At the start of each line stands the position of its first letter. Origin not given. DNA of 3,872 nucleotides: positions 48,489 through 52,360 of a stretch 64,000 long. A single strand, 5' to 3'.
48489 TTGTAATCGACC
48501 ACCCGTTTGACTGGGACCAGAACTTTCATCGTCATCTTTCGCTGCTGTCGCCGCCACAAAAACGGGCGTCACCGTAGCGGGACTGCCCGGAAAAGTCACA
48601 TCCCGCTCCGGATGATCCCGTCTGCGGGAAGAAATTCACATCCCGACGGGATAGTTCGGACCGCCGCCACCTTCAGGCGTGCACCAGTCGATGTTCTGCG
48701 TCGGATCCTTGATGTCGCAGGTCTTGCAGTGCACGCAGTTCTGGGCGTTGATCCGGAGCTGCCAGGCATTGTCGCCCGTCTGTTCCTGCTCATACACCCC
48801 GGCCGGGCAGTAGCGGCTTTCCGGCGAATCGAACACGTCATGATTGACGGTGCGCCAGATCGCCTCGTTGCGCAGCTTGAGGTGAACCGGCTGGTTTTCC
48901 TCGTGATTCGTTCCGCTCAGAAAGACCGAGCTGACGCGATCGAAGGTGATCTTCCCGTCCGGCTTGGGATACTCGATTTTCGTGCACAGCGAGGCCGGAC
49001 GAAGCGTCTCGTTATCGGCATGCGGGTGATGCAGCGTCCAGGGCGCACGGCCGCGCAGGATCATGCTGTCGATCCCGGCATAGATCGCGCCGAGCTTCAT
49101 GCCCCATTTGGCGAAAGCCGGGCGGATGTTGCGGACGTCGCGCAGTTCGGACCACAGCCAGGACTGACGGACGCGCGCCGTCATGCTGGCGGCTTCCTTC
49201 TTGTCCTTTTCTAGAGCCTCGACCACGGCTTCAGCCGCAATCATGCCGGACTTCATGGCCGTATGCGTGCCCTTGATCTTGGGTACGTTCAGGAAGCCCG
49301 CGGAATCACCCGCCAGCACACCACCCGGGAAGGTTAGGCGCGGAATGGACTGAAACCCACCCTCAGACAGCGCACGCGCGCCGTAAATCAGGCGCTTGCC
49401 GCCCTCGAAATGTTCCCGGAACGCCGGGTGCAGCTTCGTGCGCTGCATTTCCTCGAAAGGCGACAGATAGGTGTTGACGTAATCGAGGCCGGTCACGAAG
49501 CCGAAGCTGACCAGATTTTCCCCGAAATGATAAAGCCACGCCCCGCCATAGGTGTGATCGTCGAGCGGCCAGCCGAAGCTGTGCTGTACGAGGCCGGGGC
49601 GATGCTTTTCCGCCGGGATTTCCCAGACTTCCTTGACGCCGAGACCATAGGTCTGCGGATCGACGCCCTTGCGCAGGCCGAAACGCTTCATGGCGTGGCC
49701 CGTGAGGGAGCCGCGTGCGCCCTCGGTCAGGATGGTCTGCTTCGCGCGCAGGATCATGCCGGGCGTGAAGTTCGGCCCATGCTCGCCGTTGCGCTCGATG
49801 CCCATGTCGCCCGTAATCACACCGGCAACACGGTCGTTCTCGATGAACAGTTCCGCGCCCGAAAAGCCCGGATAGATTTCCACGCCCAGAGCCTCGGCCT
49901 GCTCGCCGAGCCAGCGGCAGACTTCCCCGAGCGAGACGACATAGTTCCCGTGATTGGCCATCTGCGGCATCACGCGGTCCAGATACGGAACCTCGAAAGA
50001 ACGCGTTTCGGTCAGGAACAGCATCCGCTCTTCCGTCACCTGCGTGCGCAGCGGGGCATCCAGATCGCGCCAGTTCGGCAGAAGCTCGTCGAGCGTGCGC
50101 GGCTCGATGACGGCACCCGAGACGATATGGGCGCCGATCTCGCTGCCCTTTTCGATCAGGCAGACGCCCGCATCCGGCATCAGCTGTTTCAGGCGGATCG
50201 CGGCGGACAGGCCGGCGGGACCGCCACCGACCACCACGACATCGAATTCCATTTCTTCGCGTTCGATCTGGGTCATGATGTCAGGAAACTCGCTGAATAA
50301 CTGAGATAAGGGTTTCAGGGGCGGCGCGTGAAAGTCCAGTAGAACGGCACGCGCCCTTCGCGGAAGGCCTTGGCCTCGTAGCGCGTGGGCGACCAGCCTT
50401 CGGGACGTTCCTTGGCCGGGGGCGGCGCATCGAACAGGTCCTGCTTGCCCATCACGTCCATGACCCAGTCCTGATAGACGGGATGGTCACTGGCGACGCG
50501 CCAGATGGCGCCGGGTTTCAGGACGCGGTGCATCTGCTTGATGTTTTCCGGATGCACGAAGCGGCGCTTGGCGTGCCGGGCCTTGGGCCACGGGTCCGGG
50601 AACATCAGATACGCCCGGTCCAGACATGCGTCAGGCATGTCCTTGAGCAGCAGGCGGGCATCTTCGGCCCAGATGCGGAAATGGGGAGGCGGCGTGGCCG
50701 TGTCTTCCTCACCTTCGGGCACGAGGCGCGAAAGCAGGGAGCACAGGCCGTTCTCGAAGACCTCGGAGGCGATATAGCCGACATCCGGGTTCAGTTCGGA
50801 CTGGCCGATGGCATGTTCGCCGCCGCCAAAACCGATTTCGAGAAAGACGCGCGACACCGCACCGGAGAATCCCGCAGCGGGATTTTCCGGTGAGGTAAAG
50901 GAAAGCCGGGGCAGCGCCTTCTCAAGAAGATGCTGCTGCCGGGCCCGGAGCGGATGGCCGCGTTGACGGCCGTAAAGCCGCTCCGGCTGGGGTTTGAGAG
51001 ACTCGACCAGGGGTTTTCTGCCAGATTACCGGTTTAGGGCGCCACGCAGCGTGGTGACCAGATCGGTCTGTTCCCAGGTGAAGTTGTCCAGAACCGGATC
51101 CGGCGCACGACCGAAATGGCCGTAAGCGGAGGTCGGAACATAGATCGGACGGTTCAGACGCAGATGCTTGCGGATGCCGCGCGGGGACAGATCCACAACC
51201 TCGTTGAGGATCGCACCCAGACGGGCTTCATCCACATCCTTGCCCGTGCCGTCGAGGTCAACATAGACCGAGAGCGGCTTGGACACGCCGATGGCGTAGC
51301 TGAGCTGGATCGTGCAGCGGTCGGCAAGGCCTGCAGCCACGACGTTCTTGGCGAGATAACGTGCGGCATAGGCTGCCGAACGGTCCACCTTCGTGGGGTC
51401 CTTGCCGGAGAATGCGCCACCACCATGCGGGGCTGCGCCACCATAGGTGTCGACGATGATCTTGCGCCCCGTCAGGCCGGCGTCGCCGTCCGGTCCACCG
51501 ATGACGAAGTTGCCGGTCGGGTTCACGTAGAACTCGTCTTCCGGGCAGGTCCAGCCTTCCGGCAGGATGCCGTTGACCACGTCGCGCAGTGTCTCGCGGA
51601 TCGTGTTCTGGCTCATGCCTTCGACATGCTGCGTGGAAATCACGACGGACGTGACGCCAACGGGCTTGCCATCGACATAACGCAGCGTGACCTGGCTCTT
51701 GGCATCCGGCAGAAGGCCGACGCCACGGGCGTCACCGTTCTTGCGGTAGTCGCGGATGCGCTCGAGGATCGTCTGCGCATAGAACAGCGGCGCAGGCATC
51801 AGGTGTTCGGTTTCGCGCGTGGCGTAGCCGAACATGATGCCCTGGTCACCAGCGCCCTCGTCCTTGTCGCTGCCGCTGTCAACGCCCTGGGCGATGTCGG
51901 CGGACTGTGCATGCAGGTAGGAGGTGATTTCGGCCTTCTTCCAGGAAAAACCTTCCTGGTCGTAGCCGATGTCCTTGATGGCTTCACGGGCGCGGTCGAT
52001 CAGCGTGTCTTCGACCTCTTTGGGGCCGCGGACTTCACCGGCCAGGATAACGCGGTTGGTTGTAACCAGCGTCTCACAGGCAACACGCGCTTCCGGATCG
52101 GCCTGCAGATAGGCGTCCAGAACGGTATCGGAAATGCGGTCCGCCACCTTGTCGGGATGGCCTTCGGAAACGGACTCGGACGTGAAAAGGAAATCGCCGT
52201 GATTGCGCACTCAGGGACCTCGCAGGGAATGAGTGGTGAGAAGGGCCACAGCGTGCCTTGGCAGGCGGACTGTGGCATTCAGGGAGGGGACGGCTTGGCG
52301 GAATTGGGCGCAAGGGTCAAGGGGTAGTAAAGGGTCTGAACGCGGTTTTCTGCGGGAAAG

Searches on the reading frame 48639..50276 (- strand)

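Call 49: search_protein_families(library=pfam, proteins=[window:48639-50276:-], max_evalue=0.001)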
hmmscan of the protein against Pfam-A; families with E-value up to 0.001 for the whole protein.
window:48639-50276:- (546 aa): 11 families
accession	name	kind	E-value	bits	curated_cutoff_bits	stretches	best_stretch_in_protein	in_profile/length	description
PF05187.19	Fer4_ETF_QO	-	2.7e-48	162.8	24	1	441-542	1-103/104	Electron transfer flavoprotein-ubiquinone oxidoreductase, 4Fe-4S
PF21162.3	ETFQO_UQ-bd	-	2.4e-39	134.2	27.7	1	210-303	1-96/96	ETF-QO, ubiquinone-binding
PF00890.30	FAD_binding_2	-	3.1e-10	40.2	20.4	1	12-52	1-39/414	FAD binding domain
PF01266.30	DAO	-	3.3e-09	37.2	27.9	1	12-60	1-49/353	FAD dependent oxidoreductase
PF01946.23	Thi4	-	9.8e-09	35.2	26.2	1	9-54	16-60/235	Thi4 family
PF13450.12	NAD_binding_8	-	1.3e-06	29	21.9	1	15-56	1-40/68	NAD(P)-binding Rossmann-like domain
PF07992.20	Pyr_redox_2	-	5.9e-06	26.3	26.1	1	11-46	1-34/291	Pyridine nucleotide-disulphide oxidoreductase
PF12831.13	FAD_oxidored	-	1.7e-05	24.7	27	1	12-62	1-49/416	FAD dependent oxidoreductase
PF01494.25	FAD_binding_3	-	1.8e-05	24.6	22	1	11-137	2-120/349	FAD binding domain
PF03486.20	HI0933_like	-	6.3e-05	23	50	1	12-52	2-40/244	HI0933-like protein Rossmann domain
PF05834.18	Lycopene_cycl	-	0.00017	21.2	23.4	1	12-47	1-36/380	Lycopene cyclase protein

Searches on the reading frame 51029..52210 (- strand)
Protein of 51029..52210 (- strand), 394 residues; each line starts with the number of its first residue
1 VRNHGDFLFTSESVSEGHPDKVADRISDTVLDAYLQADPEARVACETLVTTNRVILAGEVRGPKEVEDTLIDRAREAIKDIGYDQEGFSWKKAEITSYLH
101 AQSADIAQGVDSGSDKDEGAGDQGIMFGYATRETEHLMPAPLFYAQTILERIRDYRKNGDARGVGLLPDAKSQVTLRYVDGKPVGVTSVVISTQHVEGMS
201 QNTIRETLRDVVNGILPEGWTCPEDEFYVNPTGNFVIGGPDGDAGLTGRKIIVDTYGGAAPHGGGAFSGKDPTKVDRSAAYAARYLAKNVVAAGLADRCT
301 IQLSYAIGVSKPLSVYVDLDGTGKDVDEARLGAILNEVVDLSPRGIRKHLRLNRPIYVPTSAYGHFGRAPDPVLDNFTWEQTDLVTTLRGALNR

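Call 49: search_protein_families(library=pfam, proteins=[window:51029-52210:-], max_evalue=0.001)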
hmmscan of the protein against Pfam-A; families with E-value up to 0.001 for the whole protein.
window:51029-52210:- (394 aa): 3 families
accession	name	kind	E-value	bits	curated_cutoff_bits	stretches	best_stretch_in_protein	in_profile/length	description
PF02773.21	S-AdoMet_synt_C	-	2.9e-62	209.1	25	1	237-381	1-138/138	S-adenosylmethionine synthetase, C-terminal domain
PF00438.25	S-AdoMet_synt_N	-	1.3e-35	122.4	33.1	1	7-104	2-99/99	S-adenosylmethionine synthetase, N-terminal domain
PF02772.21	S-AdoMet_synt_M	-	4.9e-35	120.7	29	1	118-235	2-120/120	S-adenosylmethionine synthetase, central domain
